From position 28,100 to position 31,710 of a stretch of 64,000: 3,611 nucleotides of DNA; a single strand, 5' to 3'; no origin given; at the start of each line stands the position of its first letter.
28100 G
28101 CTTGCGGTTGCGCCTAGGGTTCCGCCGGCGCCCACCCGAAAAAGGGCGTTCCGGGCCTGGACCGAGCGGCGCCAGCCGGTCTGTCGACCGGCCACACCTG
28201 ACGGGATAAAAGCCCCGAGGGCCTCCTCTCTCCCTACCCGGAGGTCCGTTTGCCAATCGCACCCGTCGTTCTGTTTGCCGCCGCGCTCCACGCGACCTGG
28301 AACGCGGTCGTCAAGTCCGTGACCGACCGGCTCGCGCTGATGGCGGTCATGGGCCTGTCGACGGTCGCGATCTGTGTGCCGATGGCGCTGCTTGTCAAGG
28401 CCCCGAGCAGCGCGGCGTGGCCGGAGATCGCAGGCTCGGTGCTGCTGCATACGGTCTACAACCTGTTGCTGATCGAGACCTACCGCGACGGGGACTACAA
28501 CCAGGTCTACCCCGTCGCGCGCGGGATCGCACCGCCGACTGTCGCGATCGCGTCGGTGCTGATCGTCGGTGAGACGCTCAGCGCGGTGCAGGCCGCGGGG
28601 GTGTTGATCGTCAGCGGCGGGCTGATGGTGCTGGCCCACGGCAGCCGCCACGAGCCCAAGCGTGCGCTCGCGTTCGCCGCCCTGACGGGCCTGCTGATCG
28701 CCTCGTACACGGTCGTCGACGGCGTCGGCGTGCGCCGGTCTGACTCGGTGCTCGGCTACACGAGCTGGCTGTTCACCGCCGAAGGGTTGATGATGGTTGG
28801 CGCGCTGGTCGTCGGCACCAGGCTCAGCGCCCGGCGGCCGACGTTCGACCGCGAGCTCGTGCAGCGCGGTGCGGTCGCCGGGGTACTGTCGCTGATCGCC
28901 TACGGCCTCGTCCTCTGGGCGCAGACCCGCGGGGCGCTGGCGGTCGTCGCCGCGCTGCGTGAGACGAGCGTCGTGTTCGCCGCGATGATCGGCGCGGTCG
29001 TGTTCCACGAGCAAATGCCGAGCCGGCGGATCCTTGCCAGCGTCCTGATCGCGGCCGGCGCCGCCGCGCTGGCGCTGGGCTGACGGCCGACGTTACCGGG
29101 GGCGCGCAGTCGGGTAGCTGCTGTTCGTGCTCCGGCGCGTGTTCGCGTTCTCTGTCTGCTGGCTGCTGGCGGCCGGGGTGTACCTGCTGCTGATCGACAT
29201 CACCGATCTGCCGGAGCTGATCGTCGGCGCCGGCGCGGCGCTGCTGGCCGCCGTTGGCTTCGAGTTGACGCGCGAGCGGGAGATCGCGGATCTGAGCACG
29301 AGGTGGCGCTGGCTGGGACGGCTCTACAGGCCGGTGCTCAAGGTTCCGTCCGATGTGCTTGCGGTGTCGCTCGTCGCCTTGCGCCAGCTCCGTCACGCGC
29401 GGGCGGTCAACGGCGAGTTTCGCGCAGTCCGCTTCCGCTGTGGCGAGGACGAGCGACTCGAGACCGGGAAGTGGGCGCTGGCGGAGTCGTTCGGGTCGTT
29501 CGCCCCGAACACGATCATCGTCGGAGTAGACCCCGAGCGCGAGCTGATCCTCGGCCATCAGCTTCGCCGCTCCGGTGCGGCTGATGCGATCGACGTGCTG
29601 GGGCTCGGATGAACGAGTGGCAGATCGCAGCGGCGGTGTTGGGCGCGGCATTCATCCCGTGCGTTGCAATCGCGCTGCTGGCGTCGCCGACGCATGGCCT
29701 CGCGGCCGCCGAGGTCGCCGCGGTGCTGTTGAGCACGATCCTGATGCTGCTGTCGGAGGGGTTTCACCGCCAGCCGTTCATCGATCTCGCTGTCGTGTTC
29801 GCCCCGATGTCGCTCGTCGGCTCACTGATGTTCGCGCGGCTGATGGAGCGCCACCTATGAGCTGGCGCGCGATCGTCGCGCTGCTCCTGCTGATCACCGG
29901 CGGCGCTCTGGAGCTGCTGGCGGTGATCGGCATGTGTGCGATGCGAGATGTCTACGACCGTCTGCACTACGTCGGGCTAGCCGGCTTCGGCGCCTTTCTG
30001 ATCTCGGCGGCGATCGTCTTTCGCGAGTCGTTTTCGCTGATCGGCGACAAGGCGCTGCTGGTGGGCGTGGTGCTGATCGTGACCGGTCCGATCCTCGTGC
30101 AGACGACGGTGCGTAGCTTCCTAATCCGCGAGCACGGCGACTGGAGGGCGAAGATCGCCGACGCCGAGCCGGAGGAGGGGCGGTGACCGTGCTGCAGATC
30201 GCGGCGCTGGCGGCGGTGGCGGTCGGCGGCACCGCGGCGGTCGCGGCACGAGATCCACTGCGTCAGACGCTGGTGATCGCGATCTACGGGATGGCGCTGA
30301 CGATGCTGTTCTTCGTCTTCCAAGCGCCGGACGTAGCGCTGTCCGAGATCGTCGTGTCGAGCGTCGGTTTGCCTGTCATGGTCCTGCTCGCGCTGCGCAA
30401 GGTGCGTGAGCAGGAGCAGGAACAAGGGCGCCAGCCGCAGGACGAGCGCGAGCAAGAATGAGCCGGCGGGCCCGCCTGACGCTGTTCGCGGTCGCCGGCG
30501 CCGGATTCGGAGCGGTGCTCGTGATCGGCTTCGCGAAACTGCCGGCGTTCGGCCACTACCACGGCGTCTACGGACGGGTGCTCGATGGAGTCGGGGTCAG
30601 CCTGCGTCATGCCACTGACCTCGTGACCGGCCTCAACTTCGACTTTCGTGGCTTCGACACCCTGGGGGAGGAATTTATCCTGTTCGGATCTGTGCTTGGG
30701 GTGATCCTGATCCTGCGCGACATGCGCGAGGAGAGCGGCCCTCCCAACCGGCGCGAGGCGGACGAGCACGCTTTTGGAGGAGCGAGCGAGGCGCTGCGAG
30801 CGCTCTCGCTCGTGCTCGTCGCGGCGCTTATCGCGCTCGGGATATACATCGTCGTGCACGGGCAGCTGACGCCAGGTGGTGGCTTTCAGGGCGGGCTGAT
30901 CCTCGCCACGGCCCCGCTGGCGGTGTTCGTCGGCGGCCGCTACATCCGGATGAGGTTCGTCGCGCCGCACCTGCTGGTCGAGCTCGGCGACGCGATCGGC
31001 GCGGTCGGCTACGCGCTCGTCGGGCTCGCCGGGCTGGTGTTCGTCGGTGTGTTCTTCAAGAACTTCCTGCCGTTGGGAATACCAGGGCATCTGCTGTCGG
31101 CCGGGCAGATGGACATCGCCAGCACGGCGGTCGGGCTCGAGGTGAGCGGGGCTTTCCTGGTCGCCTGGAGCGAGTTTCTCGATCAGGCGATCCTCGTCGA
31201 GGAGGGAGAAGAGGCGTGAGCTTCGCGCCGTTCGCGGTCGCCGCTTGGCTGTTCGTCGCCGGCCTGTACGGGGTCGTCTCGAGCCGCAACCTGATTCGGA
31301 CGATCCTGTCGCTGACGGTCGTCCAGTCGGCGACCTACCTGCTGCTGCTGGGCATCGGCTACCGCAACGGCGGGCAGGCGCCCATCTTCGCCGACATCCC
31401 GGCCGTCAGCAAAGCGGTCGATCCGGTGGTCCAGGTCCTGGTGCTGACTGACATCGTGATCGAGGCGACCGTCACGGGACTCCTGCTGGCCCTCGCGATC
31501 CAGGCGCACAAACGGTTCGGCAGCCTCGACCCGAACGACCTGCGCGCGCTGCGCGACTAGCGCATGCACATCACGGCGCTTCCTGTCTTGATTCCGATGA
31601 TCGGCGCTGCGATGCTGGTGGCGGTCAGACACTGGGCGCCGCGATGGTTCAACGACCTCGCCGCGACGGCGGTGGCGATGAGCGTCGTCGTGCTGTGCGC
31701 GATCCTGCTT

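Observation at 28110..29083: ykkC-motif riboswitch variant of uncertain ligand controlling an EamA/DMT transporter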

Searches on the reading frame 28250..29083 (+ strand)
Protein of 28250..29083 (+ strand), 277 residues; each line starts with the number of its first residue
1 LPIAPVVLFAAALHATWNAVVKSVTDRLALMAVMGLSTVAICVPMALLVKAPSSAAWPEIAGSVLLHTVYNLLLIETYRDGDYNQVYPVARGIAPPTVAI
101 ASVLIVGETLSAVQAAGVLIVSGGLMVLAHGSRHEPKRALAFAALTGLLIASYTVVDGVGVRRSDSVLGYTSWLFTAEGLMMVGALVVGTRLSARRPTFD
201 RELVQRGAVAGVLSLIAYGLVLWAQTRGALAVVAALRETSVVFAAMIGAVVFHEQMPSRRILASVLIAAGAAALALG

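Call 5: search_protein_families(library=pfam, proteins=[window:28250-29083:+], max_evalue=0.001)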
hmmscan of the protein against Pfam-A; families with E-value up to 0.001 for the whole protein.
window:28250-29083:+ (277 aa): 1 family
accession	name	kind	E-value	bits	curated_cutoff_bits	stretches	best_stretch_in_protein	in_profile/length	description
PF00892.27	EamA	-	7.1e-16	59.2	28.2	2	139-274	3-133/135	EamA-like transporter family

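Call 21: find_homologous_proteins(query=window:28250-29083:+, max_evalue=1e-10)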
Query window:28250-29083:+ (277 aa): 2899 proteins with E <= 1e-10 among 8000 candidates; the best 120 are listed.
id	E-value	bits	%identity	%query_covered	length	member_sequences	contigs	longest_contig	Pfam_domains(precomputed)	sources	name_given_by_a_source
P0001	7.7e-156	535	96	100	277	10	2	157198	PF00892.27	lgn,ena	-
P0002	3.4e-150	517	93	96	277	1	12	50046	PF00892.27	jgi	jgi:drug/metabolite transporter (DMT)-like permease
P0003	7.0e-148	509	89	96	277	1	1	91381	PF00892.27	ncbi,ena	-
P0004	1.6e-144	498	88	94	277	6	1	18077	PF00892.27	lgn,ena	-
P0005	1.5e-142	492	86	94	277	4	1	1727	PF00892.27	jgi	jgi:drug/metabolite transporter (DMT)-like permease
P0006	1.5e-139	482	85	95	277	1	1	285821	PF00892.27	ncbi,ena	-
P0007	3.7e-139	481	85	94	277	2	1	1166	PF00892.27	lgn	-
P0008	1.2e-122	426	77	96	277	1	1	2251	PF00892.27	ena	-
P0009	1.5e-118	413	75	96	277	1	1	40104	PF00892.27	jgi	jgi:drug/metabolite transporter (DMT)-like permease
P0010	4.8e-118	411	72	95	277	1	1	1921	PF00892.27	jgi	-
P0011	5.7e-118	411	74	96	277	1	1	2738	PF00892.27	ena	-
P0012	9.9e-118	410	74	96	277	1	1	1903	PF00892.27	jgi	jgi:drug/metabolite transporter (DMT)-like permease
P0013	1.1e-116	407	72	96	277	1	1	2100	PF00892.27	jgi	jgi:drug/metabolite transporter (DMT)-like permease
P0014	1.3e-116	407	74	96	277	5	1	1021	PF00892.27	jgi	jgi:drug/metabolite transporter (DMT)-like permease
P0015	1.5e-116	406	73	96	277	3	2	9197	PF00892.27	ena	-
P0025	2.4e-112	393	71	95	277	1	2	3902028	PF00892.27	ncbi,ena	-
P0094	4.3e-85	303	56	94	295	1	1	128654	PF00892.27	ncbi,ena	-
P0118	3.1e-79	284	54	91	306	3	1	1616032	PF00892.27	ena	-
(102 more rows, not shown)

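Call 22: find_encoding_contigs(protein=P0025, flank=3000, max_places=2)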
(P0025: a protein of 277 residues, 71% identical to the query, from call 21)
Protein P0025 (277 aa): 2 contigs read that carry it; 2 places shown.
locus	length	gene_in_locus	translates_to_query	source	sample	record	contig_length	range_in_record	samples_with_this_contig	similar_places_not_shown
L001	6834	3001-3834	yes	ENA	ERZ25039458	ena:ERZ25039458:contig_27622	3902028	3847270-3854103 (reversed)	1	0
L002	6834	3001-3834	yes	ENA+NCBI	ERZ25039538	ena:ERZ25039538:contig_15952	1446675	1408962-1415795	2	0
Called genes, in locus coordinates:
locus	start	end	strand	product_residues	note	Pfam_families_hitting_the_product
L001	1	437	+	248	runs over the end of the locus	PF02463:SMC_N (faint), PF00005:ABC_tran, PF13304:AAA_21 (weak)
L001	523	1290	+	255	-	PF12697:Abhydrolase_6, PF12146:Hydrolase_4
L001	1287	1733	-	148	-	PF01475:FUR, PF12840:HTH_20, PF09339:HTH_IclR (weak)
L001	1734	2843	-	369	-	PF03824:NicO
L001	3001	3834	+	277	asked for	PF00892:EamA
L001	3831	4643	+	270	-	PF00149:Metallophos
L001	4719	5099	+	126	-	PF00903:Glyoxalase, PF19581:Glyoxalase_7 (weak), PF18029:Glyoxalase_6 (weak), PF22677:Ble-like_N (faint)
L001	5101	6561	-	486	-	PF01590:GAF (weak), PF13185:GAF_2, PF00990:GGDEF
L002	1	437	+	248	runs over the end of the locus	PF02463:SMC_N (faint), PF00005:ABC_tran, PF13304:AAA_21 (weak)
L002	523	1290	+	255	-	PF12697:Abhydrolase_6, PF12146:Hydrolase_4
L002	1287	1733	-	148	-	PF01475:FUR, PF12840:HTH_20, PF09339:HTH_IclR (weak)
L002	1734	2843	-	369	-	PF03824:NicO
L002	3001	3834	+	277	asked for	PF00892:EamA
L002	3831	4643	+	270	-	PF00149:Metallophos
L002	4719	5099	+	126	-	PF00903:Glyoxalase, PF19581:Glyoxalase_7 (weak), PF18029:Glyoxalase_6 (weak), PF22677:Ble-like_N (weak)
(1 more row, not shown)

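Call 23: find_encoding_contigs(protein=P0118, flank=3000, max_places=2)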
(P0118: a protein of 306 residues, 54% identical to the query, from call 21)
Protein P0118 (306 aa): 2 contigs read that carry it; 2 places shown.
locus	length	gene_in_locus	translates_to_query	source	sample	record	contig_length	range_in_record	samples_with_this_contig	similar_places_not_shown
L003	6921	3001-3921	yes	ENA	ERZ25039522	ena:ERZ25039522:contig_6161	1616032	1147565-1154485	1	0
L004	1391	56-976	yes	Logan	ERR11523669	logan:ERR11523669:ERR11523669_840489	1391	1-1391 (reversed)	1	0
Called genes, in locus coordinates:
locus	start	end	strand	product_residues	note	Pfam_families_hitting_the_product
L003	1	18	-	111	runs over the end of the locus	PF04993:TfoX_N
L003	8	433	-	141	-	PF04237:YjbR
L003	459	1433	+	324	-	PF00535:Glycos_transf_2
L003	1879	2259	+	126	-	-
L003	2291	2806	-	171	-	-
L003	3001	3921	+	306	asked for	PF00892:EamA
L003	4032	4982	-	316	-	PF00248:Aldo_ket_red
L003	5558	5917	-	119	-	PF07883:Cupin_2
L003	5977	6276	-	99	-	-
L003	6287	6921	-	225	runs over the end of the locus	PF08044:DUF1707, PF09922:LiaF-like_C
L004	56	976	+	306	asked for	PF00892:EamA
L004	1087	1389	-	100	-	?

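Call 24: find_encoding_contigs(protein=P0094, flank=3000, max_places=2)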
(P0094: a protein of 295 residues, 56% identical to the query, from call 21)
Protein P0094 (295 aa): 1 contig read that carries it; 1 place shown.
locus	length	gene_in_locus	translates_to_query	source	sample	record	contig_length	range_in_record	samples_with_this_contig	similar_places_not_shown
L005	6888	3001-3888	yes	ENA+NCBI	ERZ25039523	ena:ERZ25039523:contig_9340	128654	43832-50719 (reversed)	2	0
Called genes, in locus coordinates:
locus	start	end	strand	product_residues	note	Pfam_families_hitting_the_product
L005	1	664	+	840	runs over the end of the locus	PF00384:Molybdopterin, PF01568:Molydop_binding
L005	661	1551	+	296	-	PF13484:Fer4_16 (faint), PF12838:Fer4_7, PF13247:Fer4_11, PF12838:Fer4_7 (weak), PF25160:LdpA_Fe-S-bd, PF00037:Fer4 (weak), PF12837:Fer4_6 (weak), PF12838:Fer4_7 (weak), +4 more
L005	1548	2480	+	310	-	PF03916:NrfD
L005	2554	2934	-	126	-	PF00254:FKBP_C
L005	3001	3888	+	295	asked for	PF00892:EamA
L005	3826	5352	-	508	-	PF07690:MFS_1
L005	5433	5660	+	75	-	-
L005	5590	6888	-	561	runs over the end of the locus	PF00535:Glycos_transf_2, PF13641:Glyco_tranf_2_3, PF00535:Glycos_transf_2 (weak)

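Call 47: search_protein_families(library=ncbifam, proteins=[window:28250-29083:+], max_evalue=0.001)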
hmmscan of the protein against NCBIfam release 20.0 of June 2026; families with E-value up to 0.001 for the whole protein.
window:28250-29083:+ (277 aa): 1 family
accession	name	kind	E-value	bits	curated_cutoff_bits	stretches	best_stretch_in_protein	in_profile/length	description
TIGR03340.1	phn_DUF6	hypoth_equivalog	7.2e-41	140.7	288.15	1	6-272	5-279/281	phosphonate utilization associated putative membrane protein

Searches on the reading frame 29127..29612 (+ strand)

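Call 5: search_protein_families(library=pfam, proteins=[window:29127-29612:+], max_evalue=0.001)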
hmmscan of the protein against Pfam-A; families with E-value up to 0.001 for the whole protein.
window:29127-29612:+ (161 aa): 1 family
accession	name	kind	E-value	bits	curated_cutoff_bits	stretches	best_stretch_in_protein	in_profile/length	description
PF01899.21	MNHE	-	0.00012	22.3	27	1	13-152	2-128/145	Na+/H+ ion antiporter subunit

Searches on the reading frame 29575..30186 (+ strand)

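Call 5: search_protein_families(library=pfam, proteins=[window:29575-30186:+], max_evalue=0.001)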
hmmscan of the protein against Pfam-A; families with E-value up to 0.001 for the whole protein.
window:29575-30186:+ (203 aa): 1 family
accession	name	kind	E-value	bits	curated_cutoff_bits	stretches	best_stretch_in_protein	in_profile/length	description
PF03334.19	PhaG_MnhG_YufB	-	1.1e-09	38.8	23.4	1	105-180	1-77/80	Na+/H+ antiporter subunit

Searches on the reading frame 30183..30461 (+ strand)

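Call 5: search_protein_families(library=pfam, proteins=[window:30183-30461:+], max_evalue=0.001)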
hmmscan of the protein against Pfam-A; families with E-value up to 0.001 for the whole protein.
window:30183-30461:+ (92 aa): 2 families
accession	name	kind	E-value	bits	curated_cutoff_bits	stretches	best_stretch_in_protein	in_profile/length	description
PF13244.11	MbhD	-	1.4e-13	51.2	27.2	1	11-75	2-66/67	MBH, subunit D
PF00499.25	Oxidored_q3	-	0.00095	19.4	33.2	0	17-81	3-67/146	NADH-ubiquinone/plastoquinone oxidoreductase chain 6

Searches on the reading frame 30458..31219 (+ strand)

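Call 5: search_protein_families(library=pfam, proteins=[window:30458-31219:+], max_evalue=0.001)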
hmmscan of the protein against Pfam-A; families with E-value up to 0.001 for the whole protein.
window:30458-31219:+ (253 aa): 1 family
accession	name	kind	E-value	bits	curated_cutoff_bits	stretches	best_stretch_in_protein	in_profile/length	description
PF04039.18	MnhB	-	3.2e-14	53.7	22.5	1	113-234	2-126/127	Domain related to MnhB subunit of Na+/H+ antiporter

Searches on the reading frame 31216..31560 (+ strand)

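Call 5: search_protein_families(library=pfam, proteins=[window:31216-31560:+], max_evalue=0.001)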
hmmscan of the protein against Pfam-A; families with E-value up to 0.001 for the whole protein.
window:31216-31560:+ (114 aa): 1 family
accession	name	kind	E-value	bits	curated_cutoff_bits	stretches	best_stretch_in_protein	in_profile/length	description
PF00420.29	Oxidored_q2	-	5e-20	71.5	26.1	1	6-113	3-94/95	NADH-ubiquinone/plastoquinone oxidoreductase chain 4L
